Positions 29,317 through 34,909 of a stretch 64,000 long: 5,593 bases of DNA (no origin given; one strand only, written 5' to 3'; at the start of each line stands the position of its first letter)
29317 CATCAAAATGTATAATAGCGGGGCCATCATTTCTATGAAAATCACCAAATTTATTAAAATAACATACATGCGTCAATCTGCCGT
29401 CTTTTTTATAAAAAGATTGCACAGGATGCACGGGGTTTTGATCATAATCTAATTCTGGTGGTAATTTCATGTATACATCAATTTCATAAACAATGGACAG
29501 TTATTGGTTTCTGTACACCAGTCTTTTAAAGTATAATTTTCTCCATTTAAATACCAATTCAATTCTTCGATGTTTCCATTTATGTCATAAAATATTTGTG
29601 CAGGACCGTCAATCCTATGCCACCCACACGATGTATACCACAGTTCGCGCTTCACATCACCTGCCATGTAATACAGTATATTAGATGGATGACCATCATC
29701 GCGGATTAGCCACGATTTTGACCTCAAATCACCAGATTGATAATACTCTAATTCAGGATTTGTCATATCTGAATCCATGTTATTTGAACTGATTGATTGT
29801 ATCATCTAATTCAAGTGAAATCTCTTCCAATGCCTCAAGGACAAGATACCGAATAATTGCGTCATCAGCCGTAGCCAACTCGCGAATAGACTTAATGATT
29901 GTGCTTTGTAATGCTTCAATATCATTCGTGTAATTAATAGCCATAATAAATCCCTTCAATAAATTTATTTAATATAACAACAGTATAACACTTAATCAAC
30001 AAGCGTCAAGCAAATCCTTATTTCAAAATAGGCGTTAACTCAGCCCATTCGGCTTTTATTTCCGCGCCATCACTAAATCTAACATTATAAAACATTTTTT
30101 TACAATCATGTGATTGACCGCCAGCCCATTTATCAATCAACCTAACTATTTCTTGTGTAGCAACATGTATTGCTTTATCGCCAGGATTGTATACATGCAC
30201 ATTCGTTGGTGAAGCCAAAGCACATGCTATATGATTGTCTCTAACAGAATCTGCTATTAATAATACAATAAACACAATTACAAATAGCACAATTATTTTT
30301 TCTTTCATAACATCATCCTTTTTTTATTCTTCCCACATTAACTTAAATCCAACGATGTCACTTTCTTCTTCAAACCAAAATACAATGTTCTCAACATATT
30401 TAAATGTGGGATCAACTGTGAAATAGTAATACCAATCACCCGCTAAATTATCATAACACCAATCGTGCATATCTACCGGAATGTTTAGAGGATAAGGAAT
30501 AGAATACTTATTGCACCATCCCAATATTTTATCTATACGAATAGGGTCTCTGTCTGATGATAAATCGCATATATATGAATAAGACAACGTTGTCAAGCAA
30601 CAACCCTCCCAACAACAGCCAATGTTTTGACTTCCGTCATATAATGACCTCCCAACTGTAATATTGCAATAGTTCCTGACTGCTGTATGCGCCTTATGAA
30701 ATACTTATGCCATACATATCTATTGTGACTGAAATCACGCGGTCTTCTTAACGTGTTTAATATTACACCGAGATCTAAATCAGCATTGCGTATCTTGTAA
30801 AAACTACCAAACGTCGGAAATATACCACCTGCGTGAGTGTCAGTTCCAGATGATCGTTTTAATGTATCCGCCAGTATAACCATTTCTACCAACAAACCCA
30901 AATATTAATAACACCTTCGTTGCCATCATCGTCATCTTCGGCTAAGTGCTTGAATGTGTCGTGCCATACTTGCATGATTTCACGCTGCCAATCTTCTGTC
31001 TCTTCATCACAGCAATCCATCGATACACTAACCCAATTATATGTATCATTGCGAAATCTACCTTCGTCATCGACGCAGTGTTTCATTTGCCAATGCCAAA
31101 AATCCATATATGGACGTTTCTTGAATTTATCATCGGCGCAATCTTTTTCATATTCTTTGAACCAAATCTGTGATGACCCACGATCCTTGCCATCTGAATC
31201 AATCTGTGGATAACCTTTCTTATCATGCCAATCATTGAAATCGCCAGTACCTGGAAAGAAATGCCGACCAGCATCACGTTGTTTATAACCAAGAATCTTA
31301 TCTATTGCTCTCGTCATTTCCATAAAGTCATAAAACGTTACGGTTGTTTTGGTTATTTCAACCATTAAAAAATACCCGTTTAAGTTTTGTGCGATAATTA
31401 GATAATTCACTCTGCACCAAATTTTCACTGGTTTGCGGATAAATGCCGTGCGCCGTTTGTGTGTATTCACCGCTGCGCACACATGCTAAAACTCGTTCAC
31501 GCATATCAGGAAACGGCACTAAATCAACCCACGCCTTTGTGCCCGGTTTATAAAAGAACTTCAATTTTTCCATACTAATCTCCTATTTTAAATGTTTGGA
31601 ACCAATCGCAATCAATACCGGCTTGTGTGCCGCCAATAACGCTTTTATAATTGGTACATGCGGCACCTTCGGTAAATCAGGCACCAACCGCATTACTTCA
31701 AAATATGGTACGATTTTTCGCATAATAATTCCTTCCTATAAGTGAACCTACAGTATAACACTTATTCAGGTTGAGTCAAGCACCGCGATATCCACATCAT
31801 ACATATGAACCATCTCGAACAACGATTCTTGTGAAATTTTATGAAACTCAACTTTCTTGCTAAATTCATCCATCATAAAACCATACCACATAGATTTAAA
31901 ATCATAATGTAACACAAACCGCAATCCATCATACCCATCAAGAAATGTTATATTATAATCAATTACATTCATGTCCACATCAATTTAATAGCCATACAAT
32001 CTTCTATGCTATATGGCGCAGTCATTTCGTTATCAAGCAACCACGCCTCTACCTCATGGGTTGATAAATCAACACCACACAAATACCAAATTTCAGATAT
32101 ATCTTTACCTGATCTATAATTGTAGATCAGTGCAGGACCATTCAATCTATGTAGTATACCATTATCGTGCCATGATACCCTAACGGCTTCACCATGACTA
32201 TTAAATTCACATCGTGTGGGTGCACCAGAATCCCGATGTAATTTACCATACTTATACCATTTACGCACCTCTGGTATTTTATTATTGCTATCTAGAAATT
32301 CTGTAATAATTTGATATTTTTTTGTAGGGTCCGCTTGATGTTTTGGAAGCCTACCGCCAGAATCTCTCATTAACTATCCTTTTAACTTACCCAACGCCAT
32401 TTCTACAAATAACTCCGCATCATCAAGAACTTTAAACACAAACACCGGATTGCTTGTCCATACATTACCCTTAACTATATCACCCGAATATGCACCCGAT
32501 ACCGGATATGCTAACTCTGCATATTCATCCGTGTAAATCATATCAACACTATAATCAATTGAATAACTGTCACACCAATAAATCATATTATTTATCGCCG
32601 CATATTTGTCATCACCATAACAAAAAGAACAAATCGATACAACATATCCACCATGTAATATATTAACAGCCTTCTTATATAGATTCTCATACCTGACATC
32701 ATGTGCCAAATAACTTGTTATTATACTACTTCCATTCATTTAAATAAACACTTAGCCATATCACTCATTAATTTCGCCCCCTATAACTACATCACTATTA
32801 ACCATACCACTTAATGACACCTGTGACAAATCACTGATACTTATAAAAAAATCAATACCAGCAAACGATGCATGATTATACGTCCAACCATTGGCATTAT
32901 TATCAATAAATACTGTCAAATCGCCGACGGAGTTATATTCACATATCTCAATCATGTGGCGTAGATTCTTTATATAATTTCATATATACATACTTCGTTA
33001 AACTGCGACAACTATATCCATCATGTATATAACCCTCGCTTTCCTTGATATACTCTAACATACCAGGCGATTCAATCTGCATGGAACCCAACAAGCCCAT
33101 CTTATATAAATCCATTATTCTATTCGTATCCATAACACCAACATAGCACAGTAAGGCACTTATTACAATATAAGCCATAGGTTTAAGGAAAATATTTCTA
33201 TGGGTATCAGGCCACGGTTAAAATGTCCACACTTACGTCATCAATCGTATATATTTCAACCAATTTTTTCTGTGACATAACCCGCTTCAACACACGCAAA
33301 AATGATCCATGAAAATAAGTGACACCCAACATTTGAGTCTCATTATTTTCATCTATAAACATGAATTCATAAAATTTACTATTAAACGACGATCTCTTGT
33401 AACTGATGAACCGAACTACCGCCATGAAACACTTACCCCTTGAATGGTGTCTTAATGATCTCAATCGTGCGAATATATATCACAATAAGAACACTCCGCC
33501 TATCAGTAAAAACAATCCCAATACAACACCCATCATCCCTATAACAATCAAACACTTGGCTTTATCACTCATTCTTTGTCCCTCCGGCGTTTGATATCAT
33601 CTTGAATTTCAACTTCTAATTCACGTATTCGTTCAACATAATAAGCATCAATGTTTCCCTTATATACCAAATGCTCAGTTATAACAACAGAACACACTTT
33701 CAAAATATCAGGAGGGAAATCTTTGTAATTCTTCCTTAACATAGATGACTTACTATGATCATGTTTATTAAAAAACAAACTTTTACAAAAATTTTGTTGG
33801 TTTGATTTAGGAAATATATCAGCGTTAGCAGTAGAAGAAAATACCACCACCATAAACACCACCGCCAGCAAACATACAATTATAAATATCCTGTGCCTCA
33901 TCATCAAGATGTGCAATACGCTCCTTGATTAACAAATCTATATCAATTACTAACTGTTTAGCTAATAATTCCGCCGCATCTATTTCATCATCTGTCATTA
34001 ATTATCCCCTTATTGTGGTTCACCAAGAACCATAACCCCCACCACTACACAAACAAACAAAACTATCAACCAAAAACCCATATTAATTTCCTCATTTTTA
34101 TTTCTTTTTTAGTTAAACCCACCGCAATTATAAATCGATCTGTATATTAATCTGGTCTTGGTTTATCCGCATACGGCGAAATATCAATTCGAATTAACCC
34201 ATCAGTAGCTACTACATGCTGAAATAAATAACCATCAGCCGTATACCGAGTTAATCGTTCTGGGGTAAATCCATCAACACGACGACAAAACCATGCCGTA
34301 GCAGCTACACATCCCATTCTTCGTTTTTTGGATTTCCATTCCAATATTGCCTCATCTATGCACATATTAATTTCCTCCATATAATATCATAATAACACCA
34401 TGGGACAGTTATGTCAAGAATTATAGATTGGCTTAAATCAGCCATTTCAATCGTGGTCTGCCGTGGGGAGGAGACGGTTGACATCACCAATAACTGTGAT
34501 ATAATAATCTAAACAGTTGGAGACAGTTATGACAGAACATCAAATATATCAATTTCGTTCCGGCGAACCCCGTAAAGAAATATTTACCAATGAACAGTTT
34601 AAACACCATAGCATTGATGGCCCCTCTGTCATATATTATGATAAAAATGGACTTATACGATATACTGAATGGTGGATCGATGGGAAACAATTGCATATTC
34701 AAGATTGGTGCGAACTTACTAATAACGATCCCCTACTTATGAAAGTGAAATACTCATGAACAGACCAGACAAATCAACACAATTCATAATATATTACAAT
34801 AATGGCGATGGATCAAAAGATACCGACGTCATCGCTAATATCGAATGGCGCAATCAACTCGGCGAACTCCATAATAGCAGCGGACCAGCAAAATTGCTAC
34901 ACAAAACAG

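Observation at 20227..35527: Expanded family of 11 small DGPA/WY-NG repeat proteins in two opposed arrays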

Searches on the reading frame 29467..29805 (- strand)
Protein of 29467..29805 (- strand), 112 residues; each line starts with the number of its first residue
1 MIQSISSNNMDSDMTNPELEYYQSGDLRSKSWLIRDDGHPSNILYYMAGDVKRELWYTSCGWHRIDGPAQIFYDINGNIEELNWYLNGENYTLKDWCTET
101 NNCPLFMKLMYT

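Call 3: search_protein_families(library=pfam, proteins=[window:29467-29805:-], max_evalue=1)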
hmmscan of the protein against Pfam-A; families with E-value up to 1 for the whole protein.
window:29467-29805:- (112 aa): 1 family
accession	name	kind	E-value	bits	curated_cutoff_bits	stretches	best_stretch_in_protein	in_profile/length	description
PF19329.4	KCTD11_21_C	-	0.21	11.9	27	1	55-103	42-89/154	BTB/POZ domain-containing protein KCTD11/21 C-terminus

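Call 4: search_protein_families(library=phrogs, proteins=[window:29467-29805:-], max_evalue=0.01)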
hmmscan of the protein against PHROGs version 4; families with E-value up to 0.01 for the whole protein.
window:29467-29805:- (112 aa): 0 families

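Call 49: search_protein_families(library=padloc, proteins=[window:29467-29805:-], max_evalue=0.1)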
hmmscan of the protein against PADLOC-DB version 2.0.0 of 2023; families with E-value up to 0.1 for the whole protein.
window:29467-29805:- (112 aa): 0 families

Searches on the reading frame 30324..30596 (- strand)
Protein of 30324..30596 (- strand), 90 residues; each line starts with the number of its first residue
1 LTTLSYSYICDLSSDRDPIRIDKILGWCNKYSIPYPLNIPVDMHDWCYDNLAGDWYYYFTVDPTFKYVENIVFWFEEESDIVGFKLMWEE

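Call 36: search_protein_families(library=pfam, proteins=[window:30324-30596:-], max_evalue=1)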
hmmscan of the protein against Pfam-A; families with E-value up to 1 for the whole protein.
window:30324-30596:- (90 aa): 1 family
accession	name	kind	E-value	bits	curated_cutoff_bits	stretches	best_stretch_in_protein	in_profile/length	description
PF19666.4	DUF6169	-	0.12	12.9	27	1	8-34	26-52/92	Family of unknown function (DUF6169)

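Call 37: search_protein_families(library=phrogs, proteins=[window:30324-30596:-], max_evalue=0.1)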
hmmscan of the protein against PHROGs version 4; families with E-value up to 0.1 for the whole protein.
window:30324-30596:- (90 aa): 0 families

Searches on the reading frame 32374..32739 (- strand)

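Call 36: search_protein_families(library=pfam, proteins=[window:32374-32739:-], max_evalue=1)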
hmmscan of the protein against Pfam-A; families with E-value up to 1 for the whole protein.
window:32374-32739:- (121 aa): 0 families

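Call 37: search_protein_families(library=phrogs, proteins=[window:32374-32739:-], max_evalue=0.1)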
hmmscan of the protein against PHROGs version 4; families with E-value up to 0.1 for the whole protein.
window:32374-32739:- (121 aa): 2 families
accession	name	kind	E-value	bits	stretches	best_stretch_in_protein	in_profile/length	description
phrog_21059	-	head and packaging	0.0046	17.3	1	35-90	98-149/372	virion structural protein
phrog_3298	-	unknown function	0.05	14.7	0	18-46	6-34/74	-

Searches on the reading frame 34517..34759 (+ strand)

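Call 3: search_protein_families(library=pfam, proteins=[window:34517-34759:+], max_evalue=1)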
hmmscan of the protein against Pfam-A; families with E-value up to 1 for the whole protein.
window:34517-34759:+ (80 aa): 2 families
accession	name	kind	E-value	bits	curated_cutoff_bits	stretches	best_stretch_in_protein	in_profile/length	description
PF09318.15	Glyco_trans_A_1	-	0.014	15.5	27.4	1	36-79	115-156/199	Glycosyl transferase 1 domain A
PF07566.17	DUF1543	-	0.08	13.2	22.9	1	51-72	26-47/52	Domain of Unknown Function (DUF1543)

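Call 4: search_protein_families(library=phrogs, proteins=[window:34517-34759:+], max_evalue=0.01)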
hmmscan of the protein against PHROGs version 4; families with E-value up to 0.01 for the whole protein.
window:34517-34759:+ (80 aa): 0 families

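Call 49: search_protein_families(library=padloc, proteins=[window:34517-34759:+], max_evalue=0.1)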
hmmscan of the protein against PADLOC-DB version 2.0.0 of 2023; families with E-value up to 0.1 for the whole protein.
window:34517-34759:+ (80 aa): 0 families
